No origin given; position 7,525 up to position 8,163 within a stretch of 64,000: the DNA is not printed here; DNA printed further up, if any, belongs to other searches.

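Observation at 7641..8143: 23-bp perfect direct repeats bracketing a sigma-70 region-4-only mini-gene inserted at the 3' end of tsaD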

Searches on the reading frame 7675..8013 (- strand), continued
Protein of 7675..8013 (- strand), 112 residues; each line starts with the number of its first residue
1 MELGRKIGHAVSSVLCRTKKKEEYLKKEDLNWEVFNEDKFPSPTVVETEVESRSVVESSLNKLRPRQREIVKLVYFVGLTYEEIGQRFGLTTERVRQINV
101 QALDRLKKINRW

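Call 60: search_protein_families(library=ncbifam, proteins=[P0001, P0123, P0128], max_evalue=0.01)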
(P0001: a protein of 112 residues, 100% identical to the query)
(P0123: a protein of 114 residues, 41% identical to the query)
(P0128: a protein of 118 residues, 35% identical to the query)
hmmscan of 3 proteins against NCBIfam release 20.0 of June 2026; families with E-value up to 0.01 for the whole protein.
P0001 (112 aa): 70 families (the best 25 are shown)
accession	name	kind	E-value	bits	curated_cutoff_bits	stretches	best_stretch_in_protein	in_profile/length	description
TIGR02937.1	sigma70-ECF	superfamily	2.1e-16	60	42.9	1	19-108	76-163/165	sigma-70 family RNA polymerase sigma factor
NF041931.2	MzaA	equivalog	1e-14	54.3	800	1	19-111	610-706/726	MZA anti-phage system associated sigma-70 family RNA polymerase sigma factor MzaA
TIGR02479.1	FliA_WhiG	subfamily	4.6e-12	46.2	189.6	1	32-108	145-221/224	FliA/WhiG family RNA polymerase sigma factor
TIGR02984.1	Sig-70_plancto1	subfamily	6.1e-11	42.2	183.75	1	25-109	103-187/189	RNA polymerase sigma-70 factor, Planctomycetaceae-specific subfamily 1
NF005643.0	PRK07406.1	equivalog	3.3e-10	39.6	500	1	53-111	326-388/397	RNA polymerase sigma factor RpoD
TIGR02394.1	rpoS_proteo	equivalog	4.5e-10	39.5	378.7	1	35-109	195-273/285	RNA polymerase sigma factor RpoS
NF004207.0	PRK05657.1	equivalog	2.4e-09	37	394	1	34-109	237-316/329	RNA polymerase sigma factor RpoS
NF004208.0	PRK05658.1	equivalog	3.3e-09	36.3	555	1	37-108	542-618/631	RNA polymerase sigma factor RpoD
NF005809.0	PRK07670.1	equivalog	3.6e-09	36.5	326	1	27-109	168-249/255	FliA/WhiG family RNA polymerase sigma factor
NF004935.0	PRK06288.1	equivalog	6.3e-09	35.9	343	1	40-108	192-260/270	RNA polymerase sigma factor WhiG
NF009172.0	PRK12519.1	subfamily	1.3e-08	34.6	222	1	22-109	103-188/194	RNA polymerase sigma factor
TIGR02393.1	RpoD_Cterm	equivalog_domain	2e-08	34.2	354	1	31-110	144-228/238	RNA polymerase sigma factor RpoD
NF005143.0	PRK06596.1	subfamily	2e-08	34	241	1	47-109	215-280/285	RNA polymerase factor sigma-32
NF004615.0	PRK05949.1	subfamily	3.6e-08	32.7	530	1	33-108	237-316/327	RNA polymerase sigma factor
TIGR02997.1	Sig70-cyanoRpoD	subfamily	7.1e-08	32.1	384.5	1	39-107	226-298/298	RNA polymerase sigma factor, RpoD/SigA family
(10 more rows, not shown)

P0123 (114 aa): 87 families (the best 25 are shown)
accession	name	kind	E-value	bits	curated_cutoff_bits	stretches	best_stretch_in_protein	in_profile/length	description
TIGR02937.1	sigma70-ECF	superfamily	1.7e-14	53.8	42.9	1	33-110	86-163/165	sigma-70 family RNA polymerase sigma factor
NF041931.2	MzaA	equivalog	5.7e-12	45.3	800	1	37-112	623-705/726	MZA anti-phage system associated sigma-70 family RNA polymerase sigma factor MzaA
TIGR02997.1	Sig70-cyanoRpoD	subfamily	5.3e-11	42.3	384.5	1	36-109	222-298/298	RNA polymerase sigma factor, RpoD/SigA family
TIGR02479.1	FliA_WhiG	subfamily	5.5e-11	42.6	189.6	1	14-110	128-221/224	FliA/WhiG family RNA polymerase sigma factor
NF004208.0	PRK05658.1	equivalog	7.6e-11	41.7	555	1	38-110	542-618/631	RNA polymerase sigma factor RpoD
NF004615.0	PRK05949.1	subfamily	2.3e-10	39.9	530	1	34-111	237-317/327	RNA polymerase sigma factor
NF005785.0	PRK07598.1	equivalog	3.2e-10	39.4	554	1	36-110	323-400/415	RNA polymerase sigma factor SigC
TIGR02394.1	rpoS_proteo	equivalog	5.5e-10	39.2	378.7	1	35-110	194-272/285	RNA polymerase sigma factor RpoS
NF005642.0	PRK07405.1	subfamily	7.1e-10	38.6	524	1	37-111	231-308/318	RNA polymerase sigma factor SigD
TIGR02393.1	RpoD_Cterm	equivalog_domain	8.8e-10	38.6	354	1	37-111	150-227/238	RNA polymerase sigma factor RpoD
NF005143.0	PRK06596.1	subfamily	1.2e-09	38.1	241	1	29-110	192-279/285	RNA polymerase factor sigma-32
NF005693.0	PRK07500.1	equivalog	1.3e-09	37.6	315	1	39-111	205-276/289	RNA polymerase factor sigma-32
NF009172.0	PRK12519.1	subfamily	1.4e-09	37.7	222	1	13-110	90-187/194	RNA polymerase sigma factor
NF005643.0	PRK07406.1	equivalog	2.2e-09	36.9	500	1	57-112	328-387/397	RNA polymerase sigma factor RpoD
NF005920.0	PRK07921.1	subfamily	2.4e-09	36.7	464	1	53-111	255-317/328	RNA polymerase sigma factor SigB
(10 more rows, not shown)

P0128 (118 aa): 30 families (the best 25 are shown)
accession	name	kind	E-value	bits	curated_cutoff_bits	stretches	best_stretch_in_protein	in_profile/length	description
TIGR02937.1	sigma70-ECF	superfamily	1.3e-11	44.4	42.9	1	34-111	86-163/165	sigma-70 family RNA polymerase sigma factor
TIGR02479.1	FliA_WhiG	subfamily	1.5e-08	34.6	189.6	1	39-111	150-221/224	FliA/WhiG family RNA polymerase sigma factor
NF005413.0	PRK06986.1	subfamily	8.1e-08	32.4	201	1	41-114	165-237/241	RNA polymerase sigma factor FliA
TIGR02957.1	SigX4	subfamily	7.8e-06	25.3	323.25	1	25-112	65-155/281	RNA polymerase sigma-70 factor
NF004935.0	PRK06288.1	equivalog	5e-05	23.1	343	1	44-113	193-262/270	RNA polymerase sigma factor WhiG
TIGR02980.1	SigBFG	subfamily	6.9e-05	22.7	234.35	1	35-107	148-220/227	SigB/SigF/SigG family RNA polymerase sigma factor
TIGR02393.1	RpoD_Cterm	equivalog_domain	8.1e-05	22.3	354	1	40-110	151-225/238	RNA polymerase sigma factor RpoD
TIGR02952.1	Sig70_famx2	equivalog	9.3e-05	22.4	206.45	1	39-102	96-159/170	ECF subfamily RNA polymerase sigma factor, BldN family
NF004113.0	PRK05602.1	equivalog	0.00014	21.5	208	1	15-114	106-202/211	RNA polymerase sigma factor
NF058625.1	sigma_PG0214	equivalog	0.00022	21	130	1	21-113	70-161/170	GFO_1088 family ECF-type sigma factor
NF009091.0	PRK12427.1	equivalog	0.00026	20.7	339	1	42-112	160-230/233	FliA/WhiG family RNA polymerase sigma factor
NF005809.0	PRK07670.1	equivalog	0.00036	20.1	326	1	56-108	193-245/255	FliA/WhiG family RNA polymerase sigma factor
NF010500.0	PRK13919.1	subfamily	0.00062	20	226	1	36-111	106-181/186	putative RNA polymerase sigma E protein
NF006666.0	PRK09210.1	equivalog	0.00065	19.1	572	1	42-103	285-350/370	RNA polymerase sigma factor RpoD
TIGR02989.1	Sig-70_gvs1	subfamily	0.00066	19.6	124.55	1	14-110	58-155/158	RNA polymerase sigma-70 factor, Rhodopirellula/Verrucomicrobium family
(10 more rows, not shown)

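Call 61: search_protein_families(library=phrogs, proteins=[P0001, P0123, P0128], max_evalue=0.01)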
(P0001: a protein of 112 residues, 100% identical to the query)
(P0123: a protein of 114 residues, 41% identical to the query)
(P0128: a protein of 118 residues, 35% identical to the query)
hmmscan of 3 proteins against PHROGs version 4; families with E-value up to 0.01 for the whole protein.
P0001 (112 aa): 7 families
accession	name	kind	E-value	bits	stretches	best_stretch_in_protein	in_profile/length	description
phrog_351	-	transcription regulation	3.2e-14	53.5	1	27-109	644-725/928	RNA polymerase sigma factor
phrog_1740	-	transcription regulation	8.5e-10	38.7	1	32-109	136-215/567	RNA polymerase sigma factor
phrog_36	-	transcription regulation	7.6e-09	36.5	1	53-109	130-186/220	transcriptional regulator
phrog_3512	-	transcription regulation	0.00015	23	1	62-110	65-113/130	sigma factor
phrog_13787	-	unknown function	0.00046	21.4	1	56-109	115-167/172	-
phrog_11138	-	unknown function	0.0005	21.4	1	56-108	85-137/142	-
phrog_23746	-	unknown function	0.0074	16.9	1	62-101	43-83/244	-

P0123 (114 aa): 6 families
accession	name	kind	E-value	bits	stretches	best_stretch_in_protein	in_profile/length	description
phrog_351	-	transcription regulation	1.2e-13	51.6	1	38-110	650-724/928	RNA polymerase sigma factor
phrog_1740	-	transcription regulation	3.8e-09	36.6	1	38-109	144-213/567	RNA polymerase sigma factor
phrog_36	-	transcription regulation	1.1e-07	32.6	1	39-109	114-184/220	transcriptional regulator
phrog_3512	-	transcription regulation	0.00022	22.4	1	61-99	64-100/130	sigma factor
phrog_248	-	transcription regulation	0.00026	22.1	1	46-102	71-127/161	transcriptional activator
phrog_79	-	transcription regulation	0.0036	18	1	61-103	82-128/156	anti-termination protein Q-like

P0128 (118 aa): 3 families
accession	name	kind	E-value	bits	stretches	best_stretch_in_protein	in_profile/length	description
phrog_1740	-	transcription regulation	2.3e-07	30.7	1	24-115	137-218/567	RNA polymerase sigma factor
phrog_351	-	transcription regulation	9.3e-06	25.5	1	33-112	643-725/928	RNA polymerase sigma factor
phrog_1190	-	transcription regulation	1.4e-05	25.9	1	45-113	91-159/167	RNA polymerase sigma factor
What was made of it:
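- PHROG sigma-factor families give partial hits (call 61).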

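Call 62: search_solved_structures(query=A3, max_evalue=0.001, show_alignments=2)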
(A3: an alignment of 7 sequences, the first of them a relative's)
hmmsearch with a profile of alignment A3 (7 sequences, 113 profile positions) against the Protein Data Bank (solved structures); distinct sequences matched with E-value up to 0.001: 82 (the best 60 are shown).
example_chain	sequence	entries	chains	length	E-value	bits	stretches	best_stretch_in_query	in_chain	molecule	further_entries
9dvs_G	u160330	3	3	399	7.9e-16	61.4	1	52-111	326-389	RNA polymerase sigma factor SigA1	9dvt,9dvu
8h3v_G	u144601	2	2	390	1.5e-14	57.3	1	50-111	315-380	RNA polymerase sigma factor SigA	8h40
8gzg_F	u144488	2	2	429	1.6e-14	57.2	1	52-111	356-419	RNA polymerase sigma factor SigA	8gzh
3dxj_F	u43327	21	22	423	9.7e-14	54.7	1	38-109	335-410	RNA polymerase pricipal sigma factor (RpoD); CHAIN F, P | RNA polymerase sigma factor | RNA polymerase sigma factor SigA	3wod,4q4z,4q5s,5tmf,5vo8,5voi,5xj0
1iw7_F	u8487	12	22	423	9.8e-14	54.7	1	38-109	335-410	RNA polymerase sigma-70 subunit | principal sigma factor | DNA-directed RNA polymerase sigma chain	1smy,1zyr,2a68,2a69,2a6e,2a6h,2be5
7ye1_F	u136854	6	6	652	1e-13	54.6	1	45-109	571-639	RNA polymerase sigma factor RpoD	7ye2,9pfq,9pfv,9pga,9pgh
4g7h_F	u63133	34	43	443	1e-13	54.6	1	38-109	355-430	RNA polymerase sigma factor | DNA directed RNA polymerase sigma factor A | RNA polymerase sigma factor SigA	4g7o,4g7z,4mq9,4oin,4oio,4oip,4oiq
9ujk_F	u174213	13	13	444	1e-13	54.6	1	38-109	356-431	RNA polymerase sigma factor SigA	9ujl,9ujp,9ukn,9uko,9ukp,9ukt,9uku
5x21_F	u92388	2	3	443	1e-13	54.6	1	38-109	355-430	RNA polymerase sigma factor SigA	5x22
7ckq_F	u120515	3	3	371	1.9e-13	53.8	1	37-109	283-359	RNA polymerase sigma factor SigA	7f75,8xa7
7l7b_F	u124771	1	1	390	2.9e-13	53.2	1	54-109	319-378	RNA polymerase sigma factor SigA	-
9fo6_F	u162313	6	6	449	5.5e-13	52.3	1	38-109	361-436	RNA polymerase sigma factor SigA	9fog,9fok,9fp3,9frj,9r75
1l9u_H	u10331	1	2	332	7.4e-13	51.9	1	38-109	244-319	SIGMA FACTOR SIGA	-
1tty_A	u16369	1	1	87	7.6e-13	51.8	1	53-109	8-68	RNA polymerase sigma factor rpoD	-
4xln_F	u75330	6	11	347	8.6e-13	51.6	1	38-109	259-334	RNA polymerase sigma factor SigA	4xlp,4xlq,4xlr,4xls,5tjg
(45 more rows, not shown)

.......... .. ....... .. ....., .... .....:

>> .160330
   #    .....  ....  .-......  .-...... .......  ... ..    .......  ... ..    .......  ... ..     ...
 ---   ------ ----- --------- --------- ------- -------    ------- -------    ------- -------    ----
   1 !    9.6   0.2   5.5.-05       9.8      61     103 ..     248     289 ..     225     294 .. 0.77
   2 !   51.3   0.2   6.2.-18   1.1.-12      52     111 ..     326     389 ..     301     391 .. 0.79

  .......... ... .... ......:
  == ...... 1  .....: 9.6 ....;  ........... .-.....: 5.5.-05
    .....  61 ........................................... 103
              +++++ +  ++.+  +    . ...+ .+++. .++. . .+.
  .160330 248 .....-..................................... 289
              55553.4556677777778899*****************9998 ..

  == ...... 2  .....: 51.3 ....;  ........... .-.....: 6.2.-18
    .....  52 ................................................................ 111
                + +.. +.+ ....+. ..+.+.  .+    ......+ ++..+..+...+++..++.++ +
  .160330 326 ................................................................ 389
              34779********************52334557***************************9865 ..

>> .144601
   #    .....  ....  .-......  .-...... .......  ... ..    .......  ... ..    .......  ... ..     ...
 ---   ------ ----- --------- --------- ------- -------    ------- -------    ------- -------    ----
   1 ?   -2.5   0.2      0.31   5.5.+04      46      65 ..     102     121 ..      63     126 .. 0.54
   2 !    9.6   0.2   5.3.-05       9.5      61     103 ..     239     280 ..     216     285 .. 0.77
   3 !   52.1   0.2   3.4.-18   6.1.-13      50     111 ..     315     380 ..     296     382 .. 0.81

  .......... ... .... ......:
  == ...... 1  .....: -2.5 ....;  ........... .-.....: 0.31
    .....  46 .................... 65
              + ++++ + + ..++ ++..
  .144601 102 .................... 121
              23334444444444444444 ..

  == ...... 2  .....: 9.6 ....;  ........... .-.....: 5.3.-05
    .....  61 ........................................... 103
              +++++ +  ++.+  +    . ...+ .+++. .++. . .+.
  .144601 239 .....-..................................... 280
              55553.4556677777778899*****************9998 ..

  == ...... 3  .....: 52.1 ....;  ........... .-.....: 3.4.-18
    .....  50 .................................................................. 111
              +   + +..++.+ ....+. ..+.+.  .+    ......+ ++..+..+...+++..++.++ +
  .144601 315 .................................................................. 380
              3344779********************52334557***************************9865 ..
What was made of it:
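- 7675..8013 (-): Mini-sigma gene, 112 aa: an N-terminal conserved helix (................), a linker, and sigma-70 region 4. The PDB profile search hits sigmaA region 4 (call 62).
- On Functional sigma-70 family sigma factor: The PDB profile hits sigmaA region 4 at 1e-14 to 1e-16 (call 62).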

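Call 70: predict_structure(alignment_id=A3)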
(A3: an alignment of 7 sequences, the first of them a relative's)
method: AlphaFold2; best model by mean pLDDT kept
length: 112 residues; sequences in the alignment: 7
mean_pLDDT: 72.2   pTM: 0.48
mean pLDDT of the five models: 72.2, 70.7, 69.3, 68.6, 68.5
residues with pLDDT >= 90: 37; 70-90: 21; 50-70: 36; < 50: 18
segments of 3 or more residues with pLDDT < 50: 1-8, 31-37, 39-41
pLDDT, mean of each block of 10 residues (from residue 1): 46 56 56 46 55 76 91 91 94 95 89 75
secondary structure, 60 per line:
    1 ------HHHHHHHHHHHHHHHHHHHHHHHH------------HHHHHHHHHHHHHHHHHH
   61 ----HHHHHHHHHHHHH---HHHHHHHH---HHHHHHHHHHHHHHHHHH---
elements in order: H7-30 H43-60 H65-77 H81-88 H92-109

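Call 73: fold_search(model_id=the predicted structure, library=pdb)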
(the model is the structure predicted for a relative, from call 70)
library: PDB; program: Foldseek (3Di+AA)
matches with E <= 10: 510; with E <= 0.001: 4
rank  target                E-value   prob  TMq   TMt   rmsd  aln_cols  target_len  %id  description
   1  5e18_F                4.7e-04  1.00  0.57  0.20   7.8        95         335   35  T. thermophilus transcription initiation complex having a YYY discriminator sequence and a nontemplate-strand length c (released 2016-03-09)
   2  6kqg_F                5.3e-04  1.00  0.58  0.20   8.5       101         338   34  Thermus thermophilus initial transcription complex comprising sigma A and 5'-OH RNA of 6 nt (released 2020-03-11)
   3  9uks_F                8.8e-04  1.00  0.61  0.21   2.1        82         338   34  CryoEM structure of the T.thermophilus transcription initiation complex in the presence of Gp4A, -1 dA in the template (released 2025-10-22)
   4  5e17_F                9.3e-04  1.00  0.59  0.21   8.1       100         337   33  T. thermophilus transcription initiation complex having a RRR discriminator sequence and a nontemplate-strand length c (released 2016-03-09)
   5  9uma_F                1.1e-03  1.00  0.60  0.21   1.3        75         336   37  CryoEM structure of T.thermophilus transcription initiation complex bound to Gp4A-C, -1 dA in the template DNA strand (released 2025-10-22)
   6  9ukt_F                1.4e-03  1.00  0.60  0.21   1.3        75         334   37  CryoEM structure of the T.thermophilus transcription initiation complex bound to Gp4A-C-U and CTP, -1 dC in the templa (released 2025-10-22)
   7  4g7h_F                1.4e-03  1.00  0.56  0.19   2.0        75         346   37  Crystal structure of Thermus thermophilus transcription initiation complex (released 2012-10-31)
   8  7rdq_F                1.5e-03  1.00  0.58  0.20   1.5        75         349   36  Cryo-EM structure of Thermus thermophilus reiterative transcription complex with 11nt oligo-G RNA (released 2022-02-02)
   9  4g7h_P                1.8e-03  1.00  0.56  0.19   2.0        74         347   38  Crystal structure of Thermus thermophilus transcription initiation complex (released 2012-10-31)
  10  9ukn_F                2.0e-03  1.00  0.60  0.21   1.2        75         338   36  CryoEM structure of the T.thermophilus transcription initiation complex (released 2025-10-22)
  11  9ujp_F                2.2e-03  1.00  0.60  0.21   1.3        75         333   37  CryoEM structure of the T.thermophilus transcription initiation complex in the presence of Up4A (released 2025-10-22)
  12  9uko_F                2.2e-03  1.00  0.60  0.20   1.4        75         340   37  CryoEM structure of the T.thermophilus transcription initiation complex bound to Ap4A-C, -1 dA in the template DNA str (released 2025-10-22)
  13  9ukp_F                2.2e-03  1.00  0.59  0.20   1.5        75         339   37  CryoEM structure of the T.thermophilus transcription initiation complex bound to Ap4A-C, -1 dC in the template DNA str (released 2025-10-22)
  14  9ujl_F                2.2e-03  1.00  0.59  0.20   1.6        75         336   37  CryoEM structure of the T.thermophilus transcription initiation complex in the presence of Ap4A (released 2025-10-22)
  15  6lts_F                2.2e-03  1.00  0.58  0.20   3.5        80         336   35  Crystal structure of Thermus thermophilus transcription initiation complex comprising a truncated sigma finger (released 2020-03-11)
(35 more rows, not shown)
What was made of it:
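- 7675..8013 (-): In the AlphaFold model, residues 60-110 have pLDDT of about 90 and superpose on sigmaA region 4 at about 1.3 A over 75 residues (calls 70, 73).
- On Functional sigma-70 family sigma factor: The model superposes at about 1.3 A over 75 residues (call 73).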
